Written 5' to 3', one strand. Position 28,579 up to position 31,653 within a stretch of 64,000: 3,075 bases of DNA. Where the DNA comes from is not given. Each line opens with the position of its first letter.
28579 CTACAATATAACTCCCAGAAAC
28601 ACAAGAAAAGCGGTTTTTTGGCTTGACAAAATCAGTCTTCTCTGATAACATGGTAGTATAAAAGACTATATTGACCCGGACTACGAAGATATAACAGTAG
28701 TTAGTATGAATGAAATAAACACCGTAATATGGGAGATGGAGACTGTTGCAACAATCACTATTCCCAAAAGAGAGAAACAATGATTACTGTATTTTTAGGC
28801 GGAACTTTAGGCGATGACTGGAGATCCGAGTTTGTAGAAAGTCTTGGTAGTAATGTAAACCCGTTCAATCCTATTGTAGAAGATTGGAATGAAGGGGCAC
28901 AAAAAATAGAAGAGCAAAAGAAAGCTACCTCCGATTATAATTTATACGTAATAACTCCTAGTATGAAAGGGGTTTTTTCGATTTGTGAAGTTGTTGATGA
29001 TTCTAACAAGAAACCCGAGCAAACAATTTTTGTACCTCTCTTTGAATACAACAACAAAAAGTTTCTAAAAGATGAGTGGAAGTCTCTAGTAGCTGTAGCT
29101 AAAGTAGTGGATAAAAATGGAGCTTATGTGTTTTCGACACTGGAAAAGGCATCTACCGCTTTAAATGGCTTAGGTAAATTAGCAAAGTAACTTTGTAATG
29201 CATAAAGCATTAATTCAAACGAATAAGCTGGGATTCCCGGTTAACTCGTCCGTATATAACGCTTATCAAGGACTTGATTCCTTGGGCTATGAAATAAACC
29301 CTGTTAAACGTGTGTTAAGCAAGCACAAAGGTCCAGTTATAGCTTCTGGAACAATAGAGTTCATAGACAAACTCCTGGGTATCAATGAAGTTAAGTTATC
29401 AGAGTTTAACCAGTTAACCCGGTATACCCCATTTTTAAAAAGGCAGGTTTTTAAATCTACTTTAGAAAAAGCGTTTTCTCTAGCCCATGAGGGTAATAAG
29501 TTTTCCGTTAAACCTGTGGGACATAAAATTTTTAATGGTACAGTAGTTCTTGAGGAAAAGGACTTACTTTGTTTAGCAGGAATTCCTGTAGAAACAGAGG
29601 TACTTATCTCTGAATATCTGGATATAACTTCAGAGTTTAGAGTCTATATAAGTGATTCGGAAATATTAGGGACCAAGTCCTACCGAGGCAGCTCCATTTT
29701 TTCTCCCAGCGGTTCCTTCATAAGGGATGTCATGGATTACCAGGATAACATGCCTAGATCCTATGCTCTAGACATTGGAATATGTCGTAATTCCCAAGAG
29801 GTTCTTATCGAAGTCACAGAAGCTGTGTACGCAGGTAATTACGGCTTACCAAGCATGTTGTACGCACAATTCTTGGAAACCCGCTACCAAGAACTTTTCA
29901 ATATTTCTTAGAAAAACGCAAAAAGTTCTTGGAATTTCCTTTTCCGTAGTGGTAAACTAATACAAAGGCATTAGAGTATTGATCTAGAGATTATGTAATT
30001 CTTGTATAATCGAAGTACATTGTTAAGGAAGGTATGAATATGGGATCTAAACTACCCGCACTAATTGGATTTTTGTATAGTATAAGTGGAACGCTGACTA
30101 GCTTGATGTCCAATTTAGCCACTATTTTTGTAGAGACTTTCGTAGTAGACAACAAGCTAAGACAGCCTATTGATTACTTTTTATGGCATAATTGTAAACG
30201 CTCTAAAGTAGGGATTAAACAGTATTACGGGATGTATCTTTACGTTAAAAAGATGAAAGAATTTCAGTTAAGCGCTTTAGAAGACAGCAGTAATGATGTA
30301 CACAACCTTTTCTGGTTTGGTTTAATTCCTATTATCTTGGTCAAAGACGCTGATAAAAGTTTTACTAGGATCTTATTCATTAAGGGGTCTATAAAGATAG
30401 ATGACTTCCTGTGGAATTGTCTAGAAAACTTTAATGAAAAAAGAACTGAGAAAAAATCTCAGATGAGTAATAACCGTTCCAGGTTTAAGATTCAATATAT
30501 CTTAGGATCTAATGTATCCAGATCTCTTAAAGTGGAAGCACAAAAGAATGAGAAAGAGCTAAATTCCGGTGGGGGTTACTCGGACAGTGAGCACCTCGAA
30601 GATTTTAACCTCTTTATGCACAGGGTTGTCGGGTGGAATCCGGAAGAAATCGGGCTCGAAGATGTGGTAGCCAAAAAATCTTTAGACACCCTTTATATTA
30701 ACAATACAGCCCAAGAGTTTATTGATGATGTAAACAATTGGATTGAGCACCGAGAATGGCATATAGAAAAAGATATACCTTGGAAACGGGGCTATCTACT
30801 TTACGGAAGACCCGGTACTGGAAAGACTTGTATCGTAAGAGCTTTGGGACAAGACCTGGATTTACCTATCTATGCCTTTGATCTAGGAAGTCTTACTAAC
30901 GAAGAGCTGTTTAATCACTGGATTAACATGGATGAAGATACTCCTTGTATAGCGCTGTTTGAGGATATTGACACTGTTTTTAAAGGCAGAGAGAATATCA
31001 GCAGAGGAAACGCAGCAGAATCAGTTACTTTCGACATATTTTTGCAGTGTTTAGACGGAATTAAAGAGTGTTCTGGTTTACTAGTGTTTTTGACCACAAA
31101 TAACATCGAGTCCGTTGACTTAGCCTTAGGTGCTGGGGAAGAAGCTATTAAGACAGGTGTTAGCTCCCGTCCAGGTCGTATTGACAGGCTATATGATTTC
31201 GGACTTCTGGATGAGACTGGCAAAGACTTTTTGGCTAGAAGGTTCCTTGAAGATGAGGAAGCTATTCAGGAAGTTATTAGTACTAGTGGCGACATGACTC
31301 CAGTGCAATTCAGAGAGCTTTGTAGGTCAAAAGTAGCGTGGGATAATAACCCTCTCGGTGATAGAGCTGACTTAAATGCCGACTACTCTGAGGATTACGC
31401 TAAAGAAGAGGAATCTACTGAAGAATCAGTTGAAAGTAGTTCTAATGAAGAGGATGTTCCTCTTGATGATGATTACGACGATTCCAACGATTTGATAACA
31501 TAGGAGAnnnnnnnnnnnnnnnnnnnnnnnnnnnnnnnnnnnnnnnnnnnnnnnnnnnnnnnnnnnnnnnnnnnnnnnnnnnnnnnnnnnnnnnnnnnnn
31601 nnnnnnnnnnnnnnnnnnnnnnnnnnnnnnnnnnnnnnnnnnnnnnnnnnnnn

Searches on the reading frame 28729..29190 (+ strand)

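Call 16: search_protein_families(library=pfam, proteins=[window:28729-29190:+], max_evalue=0.01)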
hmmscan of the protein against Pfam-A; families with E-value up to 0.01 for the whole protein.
window:28729-29190:+ (153 aa): 1 family
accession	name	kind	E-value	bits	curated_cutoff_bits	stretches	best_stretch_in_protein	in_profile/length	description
PF15891.11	Nuc_deoxyri_tr2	-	3e-06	28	30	1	20-87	3-87/105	Nucleoside 2-deoxyribosyltransferase like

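Call 22: search_protein_families(library=ncbifam, proteins=[window:28729-29190:+], max_evalue=0.01)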
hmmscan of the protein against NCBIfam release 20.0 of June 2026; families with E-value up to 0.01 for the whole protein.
window:28729-29190:+ (153 aa): 0 families

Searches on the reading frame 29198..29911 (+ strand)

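Call 16: search_protein_families(library=pfam, proteins=[window:29198-29911:+], max_evalue=0.01)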
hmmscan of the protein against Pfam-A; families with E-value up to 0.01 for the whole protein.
window:29198-29911:+ (237 aa): 2 families
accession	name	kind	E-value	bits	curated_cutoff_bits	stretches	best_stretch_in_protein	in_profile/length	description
PF18299.6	R2K_2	-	2.3e-26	92.9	26.2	1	79-224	1-146/147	ATP-grasp domain, R2K clade family 2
PF14243.11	R2K_3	-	1.1e-12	48.9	26.3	1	92-233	44-169/169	ATP-grasp domain, R2K clade family 3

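Call 22: search_protein_families(library=ncbifam, proteins=[window:29198-29911:+], max_evalue=0.01)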
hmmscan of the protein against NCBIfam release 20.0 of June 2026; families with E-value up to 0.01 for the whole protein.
window:29198-29911:+ (237 aa): 0 families

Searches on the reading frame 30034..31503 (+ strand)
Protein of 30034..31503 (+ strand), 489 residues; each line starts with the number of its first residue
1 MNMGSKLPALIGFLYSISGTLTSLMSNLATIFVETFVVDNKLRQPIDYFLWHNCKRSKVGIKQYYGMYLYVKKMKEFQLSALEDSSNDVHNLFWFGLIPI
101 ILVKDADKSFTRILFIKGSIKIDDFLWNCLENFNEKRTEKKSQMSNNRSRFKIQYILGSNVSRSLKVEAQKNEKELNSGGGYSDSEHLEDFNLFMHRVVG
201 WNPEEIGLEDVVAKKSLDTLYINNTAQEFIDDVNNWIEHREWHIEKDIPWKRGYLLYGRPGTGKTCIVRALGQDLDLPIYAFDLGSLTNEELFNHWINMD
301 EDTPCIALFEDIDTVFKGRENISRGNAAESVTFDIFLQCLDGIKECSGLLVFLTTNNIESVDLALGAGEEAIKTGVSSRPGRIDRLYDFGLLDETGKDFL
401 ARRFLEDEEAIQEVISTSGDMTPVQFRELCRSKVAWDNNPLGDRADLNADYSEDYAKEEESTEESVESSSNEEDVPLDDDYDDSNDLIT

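Call 17: search_protein_families(library=pfam, proteins=[window:30034-31503:+], max_evalue=0.01)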
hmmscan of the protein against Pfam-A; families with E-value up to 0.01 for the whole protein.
window:30034-31503:+ (489 aa): 4 families
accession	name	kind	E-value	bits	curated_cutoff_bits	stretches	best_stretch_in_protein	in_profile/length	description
PF00004.35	AAA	-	7.2e-16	59.3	21.2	1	254-365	1-118/131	ATPase family associated with various cellular activities (AAA)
PF13401.12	AAA_22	-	0.0019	19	27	0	254-302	8-59/130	AAA domain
PF13481.12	AAA_25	-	0.0042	17.2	27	1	229-268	11-50/195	AAA domain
PF13191.12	AAA_16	-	0.0051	17.8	32.6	0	252-345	25-129/167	AAA ATPase domain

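Call 71: search_dna_similar(query=window:30034-31503:+, collection=phages, mode=protein, max_rows=12)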
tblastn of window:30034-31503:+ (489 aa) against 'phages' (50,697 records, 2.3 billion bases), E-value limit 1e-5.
Records with a match: 205; places in all: 205; records where one place covers at least 80% of the query: 0.
Best place of each record, by identity: <60% 205.
By first word of the organism name: Pseudomonas 72; Vibrio 17; Klebsiella 16; Serratia 15; Ralstonia 11; Salmonella 10; Brevundimonas 8; Erwinia 8; Tenacibaculum 5; Caulobacter 4; and 23 more.
By host as written in the record: Pseudomonas aeruginosa 30; - 21; Klebsiella pneumoniae 16; Pseudomonas aeruginosa PAO1 13; Brevundimonas pondensis LVF1 6; Ralstonia solanacearum 6; Vibrio parahaemolyticus 4; Ralstonia pseudosolanacearum 3; and 74 more.
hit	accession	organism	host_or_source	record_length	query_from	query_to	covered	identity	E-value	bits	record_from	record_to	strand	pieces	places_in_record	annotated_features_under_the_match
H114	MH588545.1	Caulobacter phage CcrPW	Caulobacter vibrioides CB15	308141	214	443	47%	30.6%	6e-19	97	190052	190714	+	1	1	cell division protein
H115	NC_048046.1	Caulobacter phage CcrPW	Caulobacter vibrioides CB15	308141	214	443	47%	30.6%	6e-19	97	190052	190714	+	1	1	cell division protein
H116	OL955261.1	Erythrobacter phage vB_EliS-L02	Erythrobacter sp.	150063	136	440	62%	22.9%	5e-11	72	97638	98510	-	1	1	AAA family ATPase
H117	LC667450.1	Burkholderia phage FLC8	Burkholderia glumae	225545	193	440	51%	26.8%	1e-10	70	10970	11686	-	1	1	hypothetical protein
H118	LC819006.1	Ralstonia phage FLC4-11C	Ralstonia pseudosolanacearum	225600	193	440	51%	26.8%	1e-10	70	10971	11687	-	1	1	hypothetical protein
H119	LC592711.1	Burkholderia phage FLC6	Burkholderia glumae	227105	193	440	51%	26.8%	1e-10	70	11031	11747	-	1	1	hypothetical protein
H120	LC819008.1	Ralstonia phage FLC4-4C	Ralstonia pseudosolanacearum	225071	193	440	51%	26.4%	8e-10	67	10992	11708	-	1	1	hypothetical protein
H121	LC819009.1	Ralstonia phage FLC4-5C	Ralstonia pseudosolanacearum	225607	193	440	51%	26.4%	1e-9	67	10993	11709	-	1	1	hypothetical protein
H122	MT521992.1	Rhodococcus phage NiceHouse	Rhodococcus erythropolis NRRL B-1574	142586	139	408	55%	24.0%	2e-15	85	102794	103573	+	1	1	183: AAA-ATPase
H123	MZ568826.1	Shewanella phage vB_SspS_KASIA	Shewanella sp. M16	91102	184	404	45%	28.3%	7e-13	77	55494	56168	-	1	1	AAA ATPase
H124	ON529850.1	Brevundimonas phage vB_BpoS-Gurke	Brevundimonas pondensis LVF1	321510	201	411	43%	28.9%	5e-17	91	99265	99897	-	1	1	AAA+ ATPase protein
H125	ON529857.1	Brevundimonas phage vB_BpoS-Kikimora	Brevundimonas pondensis LVF1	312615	201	407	42%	29.4%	7e-17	90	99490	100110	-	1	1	AAA+ ATPase protein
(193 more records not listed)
